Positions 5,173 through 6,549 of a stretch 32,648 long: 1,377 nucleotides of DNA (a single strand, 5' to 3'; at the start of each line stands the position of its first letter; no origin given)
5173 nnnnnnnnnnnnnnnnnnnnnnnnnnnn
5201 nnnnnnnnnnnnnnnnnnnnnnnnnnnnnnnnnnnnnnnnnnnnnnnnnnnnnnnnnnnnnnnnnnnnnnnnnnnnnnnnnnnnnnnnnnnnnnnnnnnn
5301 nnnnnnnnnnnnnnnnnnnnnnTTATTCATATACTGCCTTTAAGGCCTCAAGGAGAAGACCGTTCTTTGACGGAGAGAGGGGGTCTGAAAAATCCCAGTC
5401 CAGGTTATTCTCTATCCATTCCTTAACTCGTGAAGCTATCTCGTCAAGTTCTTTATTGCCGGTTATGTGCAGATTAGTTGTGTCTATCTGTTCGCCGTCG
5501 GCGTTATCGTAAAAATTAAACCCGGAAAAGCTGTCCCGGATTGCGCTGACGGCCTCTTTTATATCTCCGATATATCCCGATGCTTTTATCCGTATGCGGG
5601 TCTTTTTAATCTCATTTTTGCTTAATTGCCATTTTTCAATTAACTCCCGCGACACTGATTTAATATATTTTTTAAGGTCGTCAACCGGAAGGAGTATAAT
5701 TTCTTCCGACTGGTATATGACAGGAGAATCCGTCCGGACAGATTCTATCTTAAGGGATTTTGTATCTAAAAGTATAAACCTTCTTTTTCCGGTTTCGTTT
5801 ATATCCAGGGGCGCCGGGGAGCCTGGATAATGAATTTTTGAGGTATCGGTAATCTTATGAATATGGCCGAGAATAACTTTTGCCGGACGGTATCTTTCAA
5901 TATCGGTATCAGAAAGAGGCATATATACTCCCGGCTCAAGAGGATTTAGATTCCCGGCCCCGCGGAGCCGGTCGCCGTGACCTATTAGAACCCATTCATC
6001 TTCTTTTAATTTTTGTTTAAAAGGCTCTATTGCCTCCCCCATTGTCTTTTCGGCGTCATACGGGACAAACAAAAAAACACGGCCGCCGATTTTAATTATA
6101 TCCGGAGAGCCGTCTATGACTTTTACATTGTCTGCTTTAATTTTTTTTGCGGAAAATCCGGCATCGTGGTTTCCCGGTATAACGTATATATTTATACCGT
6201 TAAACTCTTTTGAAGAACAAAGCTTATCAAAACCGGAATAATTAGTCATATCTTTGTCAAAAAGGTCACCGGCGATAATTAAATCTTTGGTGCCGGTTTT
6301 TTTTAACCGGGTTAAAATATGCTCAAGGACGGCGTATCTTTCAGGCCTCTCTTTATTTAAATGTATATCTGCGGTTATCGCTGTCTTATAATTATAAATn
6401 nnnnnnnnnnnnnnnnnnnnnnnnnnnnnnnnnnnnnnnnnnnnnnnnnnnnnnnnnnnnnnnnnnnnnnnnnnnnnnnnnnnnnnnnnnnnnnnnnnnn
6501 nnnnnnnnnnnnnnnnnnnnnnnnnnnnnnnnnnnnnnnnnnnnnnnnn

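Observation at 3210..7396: Overlapping three-gene operon: GGDEF cyclase, Mre11/SbcD-like phosphoesterase and membrane-inserted Rad50/SbcC-like ATPase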

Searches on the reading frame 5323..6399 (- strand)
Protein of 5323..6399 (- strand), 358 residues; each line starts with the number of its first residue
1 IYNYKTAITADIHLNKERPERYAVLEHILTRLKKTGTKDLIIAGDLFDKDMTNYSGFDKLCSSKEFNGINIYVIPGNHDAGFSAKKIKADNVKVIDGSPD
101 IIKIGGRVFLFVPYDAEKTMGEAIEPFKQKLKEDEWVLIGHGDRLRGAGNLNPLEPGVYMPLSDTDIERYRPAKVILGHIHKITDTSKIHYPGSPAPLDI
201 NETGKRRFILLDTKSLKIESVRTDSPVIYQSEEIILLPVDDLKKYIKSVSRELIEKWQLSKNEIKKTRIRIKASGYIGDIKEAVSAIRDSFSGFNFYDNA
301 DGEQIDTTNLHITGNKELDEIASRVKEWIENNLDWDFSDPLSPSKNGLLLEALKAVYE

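Call 5: search_protein_families(library=pfam, proteins=[window:5323-6399:-], max_evalue=0.01)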
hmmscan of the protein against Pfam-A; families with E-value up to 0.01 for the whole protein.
window:5323-6399:- (358 aa): 2 families
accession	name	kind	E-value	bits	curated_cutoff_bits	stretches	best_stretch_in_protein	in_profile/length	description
PF00149.33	Metallophos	-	2.9e-12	47.9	21.5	1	5-182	2-190/191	Calcineurin-like phosphoesterase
PF12850.12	Metallophos_2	-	6e-07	30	27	1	6-214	3-152/154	Calcineurin-like phosphoesterase superfamily domain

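Call 6: search_protein_families(library=ncbifam, proteins=[window:5323-6399:-], max_evalue=0.01)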
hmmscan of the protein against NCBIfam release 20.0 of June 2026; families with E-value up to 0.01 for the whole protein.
window:5323-6399:- (358 aa): 7 families
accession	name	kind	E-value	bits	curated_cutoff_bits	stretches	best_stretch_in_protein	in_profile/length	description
NF008206.2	PRK10966.1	equivalog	1.5e-10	40.8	450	1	173-290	221-336/380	exonuclease subunit SbcD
TIGR00619.1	sbcd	subfamily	3.1e-10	40.3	77.65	1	10-80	7-87/252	exonuclease subunit SbcD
TIGR03729.1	acc_ester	subfamily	8.2e-10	38.5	148.25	1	5-90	1-85/239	putative phosphoesterase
NF003743.0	PRK05340.1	equivalog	3.1e-07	29.8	134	1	5-133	3-135/242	UDP-2,3-diacylglucosamine diphosphatase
TIGR04123.1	P_estr_lig_assc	hypoth_equivalog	7.6e-05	22.2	150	1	24-88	52-116/207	ligase-associated DNA damage response endonuclease PdeM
TIGR00024.1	SbcD_rel_arch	hypoth_equivalog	0.00059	19.6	115.2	1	23-89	45-109/224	putative phosphoesterase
TIGR01854.1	lipid_A_lpxH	equivalog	0.0031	16.9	190.35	1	9-133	4-132/231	UDP-2,3-diacylglucosamine diphosphatase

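Call 7: search_protein_families(library=padloc, proteins=[window:5323-6399:-], max_evalue=0.01)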
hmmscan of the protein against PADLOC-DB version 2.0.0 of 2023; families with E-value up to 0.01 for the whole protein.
window:5323-6399:- (358 aa): 2 families
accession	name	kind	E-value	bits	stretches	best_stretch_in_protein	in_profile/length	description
PDLC04908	PDC-S10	-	6.6e-05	20.3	1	40-183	33-184/223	-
PDLC00736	Effector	-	0.0012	15.9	1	21-92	24-98/561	Endonuclease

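Call 40: find_related_loci(query=window:5323-6387:-, collection=metagenome_contigs, flank=4000)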
Query window:5323-6387:- (354 aa) in metagenome_contigs; peptide patterns used: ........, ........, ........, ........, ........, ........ (x = any residue, [..] = any of these).
77 stretches matched a pattern, but none encodes a relative of the query by tblastn (E <= 1e-3).

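Call 41: find_related_loci(query=A1, collection=metagenome_contigs, flank=4000)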
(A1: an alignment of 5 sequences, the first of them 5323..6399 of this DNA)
Query A1 (358 aa) in metagenome_contigs; peptide patterns used: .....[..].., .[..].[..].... (x = any residue, [..] = any of these).
600 stretches matched a pattern (row limit reached: there are more); 210 encode a relative of the query (tblastn E <= 1e-3); the best 80 are kept; 80 distinct loci.
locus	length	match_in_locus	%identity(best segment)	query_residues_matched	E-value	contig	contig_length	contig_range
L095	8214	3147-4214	43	2-358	5e-94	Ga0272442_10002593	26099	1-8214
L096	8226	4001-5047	44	5-358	4e-90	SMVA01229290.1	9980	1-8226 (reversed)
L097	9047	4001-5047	44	5-358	9e-90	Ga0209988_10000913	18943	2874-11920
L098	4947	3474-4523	47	5-353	2e-89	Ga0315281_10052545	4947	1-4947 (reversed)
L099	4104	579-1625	43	5-358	2e-88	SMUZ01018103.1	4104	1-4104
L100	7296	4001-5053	44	5-357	7e-88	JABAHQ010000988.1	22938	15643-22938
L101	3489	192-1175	48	5-329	8e-89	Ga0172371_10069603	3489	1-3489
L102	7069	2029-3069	43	5-357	1e-85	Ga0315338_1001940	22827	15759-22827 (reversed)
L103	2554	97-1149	40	5-358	5e-88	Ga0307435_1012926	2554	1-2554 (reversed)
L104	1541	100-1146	43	5-357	1e-90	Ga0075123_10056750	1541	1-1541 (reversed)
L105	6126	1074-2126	41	5-357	2e-85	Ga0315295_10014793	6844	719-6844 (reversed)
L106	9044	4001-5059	43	3-357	6e-85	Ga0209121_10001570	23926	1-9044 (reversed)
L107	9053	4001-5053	42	5-357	9e-85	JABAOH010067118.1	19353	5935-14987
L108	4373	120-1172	42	3-356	6e-85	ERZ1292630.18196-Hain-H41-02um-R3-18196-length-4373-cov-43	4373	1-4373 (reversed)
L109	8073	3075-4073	43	5-336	4e-84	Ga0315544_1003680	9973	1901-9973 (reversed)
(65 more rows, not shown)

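Call 44: search_solved_structures(query=A1, max_evalue=0.1)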
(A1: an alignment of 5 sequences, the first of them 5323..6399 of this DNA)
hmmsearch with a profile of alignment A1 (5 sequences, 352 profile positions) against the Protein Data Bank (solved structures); distinct sequences matched with E-value up to 0.1: 14.
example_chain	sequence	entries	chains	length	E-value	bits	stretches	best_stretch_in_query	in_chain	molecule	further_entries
4lty_C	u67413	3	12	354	9.3e-14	54.5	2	166-219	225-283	Exonuclease subunit SbcD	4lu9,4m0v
6s6v_A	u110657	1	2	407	1.2e-13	54.2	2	167-219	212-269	Nuclease SbcCD subunit D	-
7yzo_A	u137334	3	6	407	2.3e-12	50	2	167-219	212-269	Nuclease SbcCD subunit D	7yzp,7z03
6s85_A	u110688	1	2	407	3.2e-12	49.5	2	167-219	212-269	Nuclease SbcCD subunit D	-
7dog_A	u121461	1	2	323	1.8e-08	37.2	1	2-203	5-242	Nuclease SbcCD subunit D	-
1ii7_A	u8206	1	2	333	4.1e-05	26.1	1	1-78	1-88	Mre11 nuclease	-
3dsc_A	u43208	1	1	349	4.6e-05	26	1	1-78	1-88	DNA double-strand break repair protein mre11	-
2xmo_A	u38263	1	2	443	4.7e-05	25.9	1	23-79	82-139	LMO2642 PROTEIN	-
4hd0_A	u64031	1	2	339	0.00024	23.6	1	1-78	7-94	DNA double-strand break repair protein Mre11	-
3dsd_A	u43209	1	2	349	0.0011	21.4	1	1-77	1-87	DNA double-strand break repair protein mre11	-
1s8e_A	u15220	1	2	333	0.0055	19.1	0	1-51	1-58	exonuclease putative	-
4o24_A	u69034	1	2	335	0.042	16.2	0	2-77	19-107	Exonuclease, putative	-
2q8u_A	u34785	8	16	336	0.043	16.2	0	2-77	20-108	Exonuclease, putative | Nuclease SbcCD subunit D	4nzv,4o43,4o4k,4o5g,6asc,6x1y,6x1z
5b49_A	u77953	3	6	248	0.044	16.1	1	3-125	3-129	UDP-2,3-diacylglucosamine hydrolase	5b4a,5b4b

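Call 65: find_homologous_proteins(query=window:5323-6399:-, max_evalue=1e-20)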
Query window:5323-6399:- (358 aa): 686 proteins with E <= 1e-20 among 4307 candidates; the best 120 are listed.
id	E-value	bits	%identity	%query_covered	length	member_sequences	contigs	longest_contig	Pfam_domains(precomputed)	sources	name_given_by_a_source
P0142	2.7e-201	686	99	86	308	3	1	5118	-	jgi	jgi:exonuclease SbcD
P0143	8.3e-145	501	62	99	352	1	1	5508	PF12850.13,PF00149.34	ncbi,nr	ncbi:MAG: metallophosphoesterase [Elusimicrobiota bacterium]|nr:metallophosphoesterase [Elusimicrobi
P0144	7.1e-91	323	46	99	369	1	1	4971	PF12850.13,PF00149.34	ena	-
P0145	1.6e-90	322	45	99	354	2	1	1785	PF12850.13,PF00149.34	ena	-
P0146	1.6e-90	322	43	99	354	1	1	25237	PF12850.13,PF00149.34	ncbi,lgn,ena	-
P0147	9.6e-90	319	46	99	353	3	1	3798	PF12850.13,PF00149.34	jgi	-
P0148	1.3e-89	319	44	99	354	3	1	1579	PF12850.13,PF00149.34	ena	-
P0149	6.4e-89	317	45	99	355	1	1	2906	PF12850.13,PF00149.34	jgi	-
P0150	8.4e-89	316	43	99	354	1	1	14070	PF12850.13,PF00149.34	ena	-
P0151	1.9e-88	315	43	99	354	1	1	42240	PF12850.13,PF00149.34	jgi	jgi:DNA repair exonuclease SbcCD nuclease subunit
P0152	2.4e-88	315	44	99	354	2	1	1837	PF12850.13,PF00149.34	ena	-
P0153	5.7e-88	314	45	99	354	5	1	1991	PF12850.13,PF00149.34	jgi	-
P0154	7.3e-88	313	45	99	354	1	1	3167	PF12850.13,PF00149.34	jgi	jgi:exonuclease SbcD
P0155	4.0e-87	311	44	99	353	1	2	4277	PF12850.13,PF00149.34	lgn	-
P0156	6.0e-87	310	43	99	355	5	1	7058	PF00149.34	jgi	-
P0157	6.4e-87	310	43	99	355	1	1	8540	PF12850.13,PF00149.34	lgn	-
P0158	1.4e-86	309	44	99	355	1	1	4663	PF12850.13,PF00149.34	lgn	-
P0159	2.2e-86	308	42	99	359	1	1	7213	PF00149.34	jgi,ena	-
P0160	2.3e-86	308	45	99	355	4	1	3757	PF12850.13,PF00149.34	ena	-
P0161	2.4e-86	308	43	99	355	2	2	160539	PF12850.13,PF00149.34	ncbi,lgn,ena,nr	ncbi:MAG TPA: hypothetical protein ENN03_01200 [bacterium]|nr:hypothetical protein [bacterium]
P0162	4.7e-86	307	43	99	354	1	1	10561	PF12850.13,PF00149.34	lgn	-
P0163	4.8e-86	307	44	99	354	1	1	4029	PF12850.13,PF00149.34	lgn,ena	-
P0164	5.0e-86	307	42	99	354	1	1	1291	PF12850.13,PF00149.34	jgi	jgi:exonuclease SbcD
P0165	5.7e-86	307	43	99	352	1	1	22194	PF12850.13,PF00149.34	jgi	jgi:DNA repair exonuclease SbcCD nuclease subunit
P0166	7.8e-86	307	44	99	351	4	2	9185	PF12850.13,PF00149.34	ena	-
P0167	8.7e-86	306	44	99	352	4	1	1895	PF12850.13,PF00149.34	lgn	-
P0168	2.8e-85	305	44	99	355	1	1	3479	PF12850.13,PF00149.34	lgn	-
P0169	4.8e-85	304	45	98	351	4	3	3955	PF12850.13,PF00149.34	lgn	-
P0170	9.8e-85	303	45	97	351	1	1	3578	PF12850.13,PF00149.34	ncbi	-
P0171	1.7e-84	302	42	99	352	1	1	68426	PF12850.13,PF00149.34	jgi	-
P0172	1.9e-84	302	44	99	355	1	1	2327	PF12850.13,PF00149.34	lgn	-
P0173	1.9e-84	302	43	99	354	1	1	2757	PF12850.13,PF00149.34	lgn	-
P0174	2.1e-84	302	43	99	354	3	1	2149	PF12850.13,PF00149.34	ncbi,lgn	ncbi:exonuclease SbcCD subunit D [bacterium]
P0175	2.9e-84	301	40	99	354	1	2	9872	PF12850.13,PF00149.34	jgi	-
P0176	3.5e-84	301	45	99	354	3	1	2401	PF12850.13,PF00149.34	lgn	-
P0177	5.4e-84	300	43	97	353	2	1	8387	PF12850.13,PF00149.34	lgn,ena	-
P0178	6.9e-84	300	43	99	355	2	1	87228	PF12850.13,PF00149.34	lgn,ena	-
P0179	8.8e-84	300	43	99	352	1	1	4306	PF12850.13,PF00149.34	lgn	-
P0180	9.3e-84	300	45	99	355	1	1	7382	PF12850.13,PF00149.34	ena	-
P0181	1.4e-83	299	42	99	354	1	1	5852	PF12850.13,PF00149.34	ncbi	-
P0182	1.5e-83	299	43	99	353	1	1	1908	PF12850.13,PF00149.34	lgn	-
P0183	1.5e-83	299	41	99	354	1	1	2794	PF12850.13,PF00149.34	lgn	-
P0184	1.5e-83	299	42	99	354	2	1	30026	PF12850.13,PF00149.34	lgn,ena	-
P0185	1.5e-83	299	44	99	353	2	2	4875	PF12850.13,PF00149.34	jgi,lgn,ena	-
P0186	1.9e-83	299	44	99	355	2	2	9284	PF12850.13,PF00149.34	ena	-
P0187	2.1e-83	299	41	99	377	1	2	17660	PF12850.13,PF00149.34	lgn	-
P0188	2.4e-83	298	43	99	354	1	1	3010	PF12850.13,PF00149.34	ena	-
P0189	2.5e-83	298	47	91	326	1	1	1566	PF12850.13,PF00149.34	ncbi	ncbi:unnamed protein product, partial [marine sediment metagenome]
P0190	4.5e-83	297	42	99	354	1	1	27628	PF12850.13,PF00149.34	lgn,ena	-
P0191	4.6e-83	297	42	99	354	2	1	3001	PF12850.13,PF00149.34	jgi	-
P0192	4.8e-83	297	42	99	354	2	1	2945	PF12850.13,PF00149.34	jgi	-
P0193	5.7e-83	297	41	99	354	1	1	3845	PF12850.13,PF00149.34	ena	-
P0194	7.5e-83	297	47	91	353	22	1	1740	PF12850.13,PF00149.34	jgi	jgi:DNA repair exonuclease SbcCD nuclease subunit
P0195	9.8e-83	296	40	99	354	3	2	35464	PF12850.13,PF00149.34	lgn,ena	-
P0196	1.2e-82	296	46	90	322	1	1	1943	PF12850.13,PF00149.34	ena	-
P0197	1.8e-82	295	43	99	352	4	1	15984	PF12850.13,PF00149.34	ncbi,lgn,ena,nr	ncbi:MAG TPA: metallophosphoesterase [candidate division Zixibacteria bacterium]|nr:metallophosphoes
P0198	1.9e-82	295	43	99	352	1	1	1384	PF12850.13,PF00149.34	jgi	jgi:DNA repair exonuclease SbcCD nuclease subunit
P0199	2.0e-82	295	44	99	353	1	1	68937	PF12850.13,PF00149.34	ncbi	-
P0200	2.7e-82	295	42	99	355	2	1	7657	PF12850.13,PF00149.34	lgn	-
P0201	2.8e-82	295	43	99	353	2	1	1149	PF12850.13,PF00149.34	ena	-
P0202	3.4e-82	295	42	99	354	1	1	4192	PF12850.13,PF00149.34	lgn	-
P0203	3.5e-82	295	41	99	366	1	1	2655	PF12850.13,PF00149.34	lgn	-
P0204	4.2e-82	294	45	99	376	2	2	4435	PF12850.13,PF00149.34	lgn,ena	-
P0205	4.4e-82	294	41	99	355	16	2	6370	PF12850.13,PF00149.34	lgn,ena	-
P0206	7.9e-82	293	47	91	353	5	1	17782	PF12850.13,PF00149.34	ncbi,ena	-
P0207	8.0e-82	293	41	99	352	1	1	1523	PF12850.13,PF00149.34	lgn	-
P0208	1.1e-81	293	47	91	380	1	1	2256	PF12850.13,PF00149.34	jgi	-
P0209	1.3e-81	293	41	99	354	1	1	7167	PF12850.13,PF00149.34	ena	-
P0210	1.4e-81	293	46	98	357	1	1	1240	PF12850.13,PF00149.34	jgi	jgi:DNA repair protein SbcD/Mre11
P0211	1.6e-81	292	42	99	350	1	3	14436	PF12850.13,PF00149.34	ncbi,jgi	ncbi:MAG: metallophosphoesterase family protein [Planctomycetota bacterium]|jgi:DNA repair exonuclea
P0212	2.0e-81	292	48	91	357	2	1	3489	PF12850.13,PF00149.34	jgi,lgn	-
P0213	2.3e-81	292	42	99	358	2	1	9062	PF12850.13,PF00149.34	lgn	-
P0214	2.7e-81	292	42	99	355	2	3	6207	PF12850.13,PF00149.34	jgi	jgi:exonuclease SbcD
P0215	2.9e-81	292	43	99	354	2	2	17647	PF12850.13,PF00149.34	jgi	jgi:exonuclease SbcD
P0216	3.0e-81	291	42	99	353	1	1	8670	PF12850.13,PF00149.34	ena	-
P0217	3.3e-81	291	43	99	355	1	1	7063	PF12850.13,PF00149.34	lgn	-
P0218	3.5e-81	291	42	99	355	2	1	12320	PF12850.13,PF00149.34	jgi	jgi:exonuclease SbcD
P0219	4.5e-81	291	42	99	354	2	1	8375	PF12850.13,PF00149.34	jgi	jgi:DNA repair exonuclease SbcCD nuclease subunit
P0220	4.5e-81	291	41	98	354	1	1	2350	PF12850.13,PF00149.34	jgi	jgi:DNA repair exonuclease SbcCD nuclease subunit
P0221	4.8e-81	291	40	99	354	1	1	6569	PF12850.13,PF00149.34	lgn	-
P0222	6.3e-81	290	44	98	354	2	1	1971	PF12850.13,PF00149.34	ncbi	-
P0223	7.2e-81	290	41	99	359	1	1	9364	PF12850.13,PF00149.34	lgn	-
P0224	7.2e-81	290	42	99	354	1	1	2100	PF12850.13,PF00149.34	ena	-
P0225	8.0e-81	290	43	99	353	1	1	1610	PF12850.13,PF00149.34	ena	-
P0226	8.2e-81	290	42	99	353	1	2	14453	PF12850.13,PF00149.34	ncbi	-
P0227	8.3e-81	290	41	99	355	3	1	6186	PF12850.13,PF00149.34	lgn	-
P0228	9.4e-81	290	45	99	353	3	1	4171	PF12850.13,PF00149.34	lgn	-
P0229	1.2e-80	290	43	99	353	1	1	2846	PF12850.13,PF00149.34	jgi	-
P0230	1.4e-80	289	48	91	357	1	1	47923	PF12850.13,PF00149.34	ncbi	-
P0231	1.4e-80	289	40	99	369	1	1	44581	PF12850.13,PF00149.34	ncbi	-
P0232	1.5e-80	289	42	99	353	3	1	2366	PF12850.13,PF00149.34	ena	-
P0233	1.6e-80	289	41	99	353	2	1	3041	PF12850.13,PF00149.34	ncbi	ncbi:MAG: exonuclease SbcCD subunit D, partial [bacterium]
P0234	2.0e-80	289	44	99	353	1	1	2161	PF12850.13,PF00149.34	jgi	-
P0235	2.4e-80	289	40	99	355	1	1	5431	PF12850.13,PF00149.34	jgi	jgi:exonuclease SbcD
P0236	2.6e-80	288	41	99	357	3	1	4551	PF12850.13,PF00149.34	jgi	-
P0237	2.8e-80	288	44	99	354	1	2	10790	PF12850.13,PF00149.34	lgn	-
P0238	4.0e-80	288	43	98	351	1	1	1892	PF12850.13,PF00149.34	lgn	-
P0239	4.5e-80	288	41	99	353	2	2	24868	PF12850.13,PF00149.34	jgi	-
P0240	4.8e-80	288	40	99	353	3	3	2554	PF12850.13,PF00149.34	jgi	-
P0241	4.9e-80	287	41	99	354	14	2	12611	PF12850.13,PF00149.34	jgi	-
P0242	5.6e-80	287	44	98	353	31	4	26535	PF12850.13,PF00149.34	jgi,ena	-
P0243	6.0e-80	287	41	99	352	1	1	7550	PF12850.13,PF00149.34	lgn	-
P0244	6.7e-80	287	41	99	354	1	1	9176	PF12850.13,PF00149.34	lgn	-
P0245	7.3e-80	287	46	97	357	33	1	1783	PF12850.13,PF00149.34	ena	-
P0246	8.0e-80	287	41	99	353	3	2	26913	PF12850.13,PF00149.34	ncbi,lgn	-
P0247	9.5e-80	287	43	97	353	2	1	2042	PF12850.13,PF00149.34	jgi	-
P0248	1.1e-79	286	40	99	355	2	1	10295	PF12850.13,PF00149.34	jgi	jgi:DNA repair protein SbcD/Mre11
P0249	1.3e-79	286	40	99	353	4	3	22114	PF12850.13,PF00149.34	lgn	-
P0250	1.6e-79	286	45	91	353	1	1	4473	PF12850.13,PF00149.34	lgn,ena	-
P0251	1.7e-79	286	43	99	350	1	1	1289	PF12850.13,PF00149.34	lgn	-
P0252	2.2e-79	285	41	99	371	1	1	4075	PF12850.13,PF00149.34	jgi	jgi:DNA repair exonuclease SbcCD nuclease subunit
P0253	2.4e-79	285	44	99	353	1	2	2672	PF12850.13,PF00149.34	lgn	-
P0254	2.4e-79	285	43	99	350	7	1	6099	PF12850.13,PF00149.34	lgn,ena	-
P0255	3.2e-79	285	43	99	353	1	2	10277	PF12850.13,PF00149.34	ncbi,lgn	ncbi:MAG: exonuclease SbcCD subunit D [bacterium]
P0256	3.7e-79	285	45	91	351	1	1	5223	PF12850.13,PF00149.34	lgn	-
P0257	4.4e-79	284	45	92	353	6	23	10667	PF12850.13,PF00149.34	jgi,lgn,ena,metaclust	metaclust:\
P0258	4.8e-79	284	42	99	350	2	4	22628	PF12850.13,PF00149.34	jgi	jgi:exonuclease SbcD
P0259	5.0e-79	284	41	99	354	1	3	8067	PF12850.13,PF00149.34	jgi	-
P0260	5.2e-79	284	42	99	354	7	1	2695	PF12850.13,PF00149.34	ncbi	-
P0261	5.7e-79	284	45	92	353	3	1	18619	PF12850.13,PF00149.34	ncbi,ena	-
